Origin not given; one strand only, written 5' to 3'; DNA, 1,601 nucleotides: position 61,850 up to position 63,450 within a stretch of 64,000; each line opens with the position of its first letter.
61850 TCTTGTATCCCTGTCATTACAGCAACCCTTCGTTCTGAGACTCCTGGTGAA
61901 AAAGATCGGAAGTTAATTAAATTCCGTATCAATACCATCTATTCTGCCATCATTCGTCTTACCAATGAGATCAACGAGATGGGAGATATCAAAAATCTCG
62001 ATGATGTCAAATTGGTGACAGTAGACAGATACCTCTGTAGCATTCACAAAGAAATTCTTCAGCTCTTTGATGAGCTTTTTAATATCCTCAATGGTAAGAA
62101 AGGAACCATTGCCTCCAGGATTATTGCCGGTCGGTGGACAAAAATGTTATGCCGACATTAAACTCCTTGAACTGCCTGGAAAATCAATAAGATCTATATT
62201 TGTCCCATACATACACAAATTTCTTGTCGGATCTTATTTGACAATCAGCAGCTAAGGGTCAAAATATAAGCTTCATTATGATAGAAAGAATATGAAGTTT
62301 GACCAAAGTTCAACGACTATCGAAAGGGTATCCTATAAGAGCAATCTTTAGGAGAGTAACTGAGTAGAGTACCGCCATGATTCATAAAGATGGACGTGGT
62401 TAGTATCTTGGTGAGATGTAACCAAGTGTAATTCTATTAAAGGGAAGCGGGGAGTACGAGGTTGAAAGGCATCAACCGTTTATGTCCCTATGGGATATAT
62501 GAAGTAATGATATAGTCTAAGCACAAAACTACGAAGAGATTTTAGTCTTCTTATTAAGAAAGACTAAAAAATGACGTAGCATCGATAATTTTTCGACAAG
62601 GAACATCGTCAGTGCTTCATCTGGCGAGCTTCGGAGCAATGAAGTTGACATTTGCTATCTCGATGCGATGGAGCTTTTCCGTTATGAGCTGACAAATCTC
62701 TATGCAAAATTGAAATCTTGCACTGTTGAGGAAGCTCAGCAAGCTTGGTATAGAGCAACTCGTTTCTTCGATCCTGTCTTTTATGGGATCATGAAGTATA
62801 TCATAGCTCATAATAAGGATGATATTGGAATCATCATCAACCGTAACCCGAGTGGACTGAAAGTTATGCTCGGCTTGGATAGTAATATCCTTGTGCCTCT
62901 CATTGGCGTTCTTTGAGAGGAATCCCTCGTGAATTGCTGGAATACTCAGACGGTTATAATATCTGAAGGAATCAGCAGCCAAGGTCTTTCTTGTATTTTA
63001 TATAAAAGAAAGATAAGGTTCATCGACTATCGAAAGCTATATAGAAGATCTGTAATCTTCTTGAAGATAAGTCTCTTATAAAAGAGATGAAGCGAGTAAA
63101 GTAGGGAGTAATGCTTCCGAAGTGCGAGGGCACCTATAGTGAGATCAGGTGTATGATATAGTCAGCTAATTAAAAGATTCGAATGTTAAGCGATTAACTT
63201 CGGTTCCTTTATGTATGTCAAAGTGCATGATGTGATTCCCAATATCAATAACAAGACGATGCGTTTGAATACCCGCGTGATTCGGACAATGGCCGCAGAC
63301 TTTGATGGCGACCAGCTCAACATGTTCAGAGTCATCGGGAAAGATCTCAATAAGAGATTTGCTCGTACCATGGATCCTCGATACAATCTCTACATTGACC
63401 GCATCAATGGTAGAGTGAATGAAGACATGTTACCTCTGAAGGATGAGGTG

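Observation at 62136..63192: Two homologous ORF-less group I introns interrupt the RNAP beta-prime gene inside its most conserved segments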

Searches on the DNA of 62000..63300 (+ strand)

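Call 4: search_rna_families(source=window, start=62000, end=63300, threshold=evalue, max_evalue=10, show_alignments=4)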
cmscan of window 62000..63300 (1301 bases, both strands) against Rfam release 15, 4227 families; matches with E-value up to 10: 6.
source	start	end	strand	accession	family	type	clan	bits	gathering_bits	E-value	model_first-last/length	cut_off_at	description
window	62844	63182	+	RF00028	Intron_gpI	Intron;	-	49.8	50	2.4e-11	1-253/253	no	Group I catalytic intron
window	62105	62535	+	RF00028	Intron_gpI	Intron;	-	28.9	50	4.3e-05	1-253/253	no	Group I catalytic intron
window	62953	63100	+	RF02001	group-II-D1D4-3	Intron;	CL00102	16.9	32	0.99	1-170/170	no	Group II catalytic intron D1-D4-3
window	62062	62132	+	RF01158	SNORD108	Gene; snRNA; snoRNA; CD-box;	-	16.1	46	8.3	1-71/71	no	Small nucleolar RNA SNORD108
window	62985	63013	-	RF00639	mir-515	Gene; miRNA;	CL00096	16.1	68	8.4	30-58/87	no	mir-515 microRNA precursor family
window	63167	63212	-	RF03881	mir-59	Gene; miRNA;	-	16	80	5.8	1-66/66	no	mir-59 microRNA precursor family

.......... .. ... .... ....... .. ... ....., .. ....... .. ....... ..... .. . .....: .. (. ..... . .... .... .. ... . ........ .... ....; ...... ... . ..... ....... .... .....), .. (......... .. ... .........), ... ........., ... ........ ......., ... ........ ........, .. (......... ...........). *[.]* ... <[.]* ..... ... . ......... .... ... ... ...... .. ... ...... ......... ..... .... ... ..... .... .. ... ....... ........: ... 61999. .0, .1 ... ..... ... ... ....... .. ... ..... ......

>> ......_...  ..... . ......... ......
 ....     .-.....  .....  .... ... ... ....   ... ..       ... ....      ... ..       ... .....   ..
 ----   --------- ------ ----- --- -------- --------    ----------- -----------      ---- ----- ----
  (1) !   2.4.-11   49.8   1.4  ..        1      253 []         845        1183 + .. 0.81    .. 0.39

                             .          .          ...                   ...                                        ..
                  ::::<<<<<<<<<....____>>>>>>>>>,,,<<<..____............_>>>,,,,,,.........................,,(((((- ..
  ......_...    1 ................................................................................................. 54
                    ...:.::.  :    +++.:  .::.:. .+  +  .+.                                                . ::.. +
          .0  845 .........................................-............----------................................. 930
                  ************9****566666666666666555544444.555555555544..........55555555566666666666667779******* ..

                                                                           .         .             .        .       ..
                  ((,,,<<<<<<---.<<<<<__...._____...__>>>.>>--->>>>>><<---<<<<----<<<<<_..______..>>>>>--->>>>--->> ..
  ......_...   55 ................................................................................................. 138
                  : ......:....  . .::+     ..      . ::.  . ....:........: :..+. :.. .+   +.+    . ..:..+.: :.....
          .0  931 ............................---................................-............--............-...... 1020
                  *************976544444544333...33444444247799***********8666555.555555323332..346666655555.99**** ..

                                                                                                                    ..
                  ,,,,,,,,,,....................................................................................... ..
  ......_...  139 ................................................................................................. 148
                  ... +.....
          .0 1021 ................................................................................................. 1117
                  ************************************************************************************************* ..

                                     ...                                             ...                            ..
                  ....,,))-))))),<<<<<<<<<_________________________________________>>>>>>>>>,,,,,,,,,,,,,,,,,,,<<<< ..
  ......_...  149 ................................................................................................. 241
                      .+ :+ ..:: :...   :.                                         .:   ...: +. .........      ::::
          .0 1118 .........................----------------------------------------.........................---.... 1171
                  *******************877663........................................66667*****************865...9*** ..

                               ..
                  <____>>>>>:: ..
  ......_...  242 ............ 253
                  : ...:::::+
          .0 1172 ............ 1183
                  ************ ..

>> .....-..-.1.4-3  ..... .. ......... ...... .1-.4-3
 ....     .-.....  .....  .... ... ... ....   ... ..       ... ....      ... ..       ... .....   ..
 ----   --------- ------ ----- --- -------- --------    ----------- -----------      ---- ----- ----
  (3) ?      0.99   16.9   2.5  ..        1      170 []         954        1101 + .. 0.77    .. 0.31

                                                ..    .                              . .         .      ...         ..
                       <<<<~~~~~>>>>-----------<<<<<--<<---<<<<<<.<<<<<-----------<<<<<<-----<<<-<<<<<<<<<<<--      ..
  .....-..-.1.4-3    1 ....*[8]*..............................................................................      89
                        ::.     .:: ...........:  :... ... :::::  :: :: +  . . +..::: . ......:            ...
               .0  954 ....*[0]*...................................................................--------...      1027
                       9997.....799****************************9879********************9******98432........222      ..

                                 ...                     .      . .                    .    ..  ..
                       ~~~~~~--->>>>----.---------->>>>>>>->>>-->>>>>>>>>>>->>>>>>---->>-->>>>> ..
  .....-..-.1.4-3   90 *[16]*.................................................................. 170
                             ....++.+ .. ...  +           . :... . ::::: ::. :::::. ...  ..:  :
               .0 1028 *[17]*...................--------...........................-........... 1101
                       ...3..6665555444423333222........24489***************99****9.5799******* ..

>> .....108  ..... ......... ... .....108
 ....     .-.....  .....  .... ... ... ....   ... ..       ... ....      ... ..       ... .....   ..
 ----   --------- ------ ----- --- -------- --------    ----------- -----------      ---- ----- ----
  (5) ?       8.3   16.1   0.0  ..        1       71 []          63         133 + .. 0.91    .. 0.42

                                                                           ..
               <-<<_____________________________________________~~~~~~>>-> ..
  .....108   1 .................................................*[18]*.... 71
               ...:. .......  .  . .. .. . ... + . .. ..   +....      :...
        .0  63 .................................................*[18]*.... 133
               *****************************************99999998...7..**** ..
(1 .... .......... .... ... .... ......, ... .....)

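Call 30: search_dna_similar(query=window:62854-63192:+, collection=phages, mode=distant, max_evalue=0.01, max_rows=30)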
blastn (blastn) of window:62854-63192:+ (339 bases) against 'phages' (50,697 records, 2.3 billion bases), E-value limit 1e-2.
Records with a match: 1; places in all: 1; records where one place covers at least 80% of the query: 0.
Best place of each record, by identity: 60-80% 1.
By first word of the organism name: Staphylococcus 1.
By host as written in the record: Staphylococcus aureus YZ4 1.
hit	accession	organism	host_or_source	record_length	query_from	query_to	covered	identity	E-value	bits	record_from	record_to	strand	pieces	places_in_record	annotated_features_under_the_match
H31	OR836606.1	Staphylococcus phage LY01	Staphylococcus aureus YZ4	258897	236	310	22%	75.3%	2e-3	48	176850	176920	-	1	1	none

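Call 31: search_dna_similar(query=window:62136-62584:+, collection=phages, mode=distant, max_evalue=0.01, max_rows=30)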
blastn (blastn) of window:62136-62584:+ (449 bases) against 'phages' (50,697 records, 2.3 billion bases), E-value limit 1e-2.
Records with a match: 102; places in all: 106; records where one place covers at least 80% of the query: 0.
Best place of each record, by identity: 80-90% 14; 60-80% 88.
By first word of the organism name: Staphylococcus 94; Vibrio 4; Listeria 3; Silviavirus 1.
By host as written in the record: Staphylococcus aureus 46; - 7; Staphylococcus sp. 6; Staphylococcus carnosus TM300 5; Staphylococcus aureus ATCC 25923 4; Staphylococcus aureus (phage propagation strain 47) 4; Vibrio mediterranei 4; Staphylococcus sp. ATCC 25923 2; and 20 more.
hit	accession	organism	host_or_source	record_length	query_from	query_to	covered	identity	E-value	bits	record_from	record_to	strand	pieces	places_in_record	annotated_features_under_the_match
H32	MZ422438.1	Listeria phage LPJP1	Listeria grayi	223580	170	321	34%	69.8%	5e-7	61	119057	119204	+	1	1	none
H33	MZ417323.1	Staphylococcus phage PG-2021_1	Staphylococcus epidermidis NCC 100655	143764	170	236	15%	83.8%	1e-7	64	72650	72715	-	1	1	record has no annotation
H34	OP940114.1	Staphylococcus phage vB_SauM_VL10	Staphylococcus aureus ATCC43300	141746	170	236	15%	82.4%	2e-6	59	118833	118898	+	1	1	none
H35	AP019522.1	Staphylococcus phage MR003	Staphylococcus aureus RN4220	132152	170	236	15%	81.2%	6e-6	58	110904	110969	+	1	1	none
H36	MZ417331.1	Staphylococcus phage PG-2021_35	Staphylococcus xylosus M1997-2/10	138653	170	236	15%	81.2%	6e-6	58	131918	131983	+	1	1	record has no annotation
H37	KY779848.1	Staphylococcus phage qdsa001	Staphylococcus aureus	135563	170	236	15%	80.9%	2e-6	59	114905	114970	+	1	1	none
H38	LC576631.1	Staphylococcus phage vB_SauH_DELF3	Staphylococcus aureus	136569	170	236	15%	80.9%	2e-6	59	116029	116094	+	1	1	none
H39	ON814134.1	Staphylococcus phage vB_SauM-V1SA19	Staphylococcus aureus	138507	170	236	15%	80.9%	2e-6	59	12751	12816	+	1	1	hypothetical protein (x2)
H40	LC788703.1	Staphylococcus phage phiRNIID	sewage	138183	170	236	15%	80.9%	2e-6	59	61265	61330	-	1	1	none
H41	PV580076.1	Staphylococcus phage SAP_01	Staphylococcus aureus KCTC 1621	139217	170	236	15%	80.9%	2e-6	59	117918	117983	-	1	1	none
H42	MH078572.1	Staphylococcus phage phiSA_BS1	Staphylococcus sp. ATCC 25923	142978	170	236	15%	80.0%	2e-4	53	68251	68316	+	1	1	none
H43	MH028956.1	Staphylococcus phage phiSA_BS2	Staphylococcus aureus ATCC 25923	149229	170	236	15%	80.0%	2e-4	53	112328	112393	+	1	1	none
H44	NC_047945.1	Staphylococcus phage phiSA_BS1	Staphylococcus sp. ATCC 25923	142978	170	236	15%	80.0%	2e-4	53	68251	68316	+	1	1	none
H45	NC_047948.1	Staphylococcus phage phiSA_BS2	Staphylococcus aureus ATCC 25923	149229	170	236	15%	80.0%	2e-4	53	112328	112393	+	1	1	none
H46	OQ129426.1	Staphylococcus phage vB_SauM_JDF86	Staphylococcus aureus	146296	170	236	15%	80.0%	2e-4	53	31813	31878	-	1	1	none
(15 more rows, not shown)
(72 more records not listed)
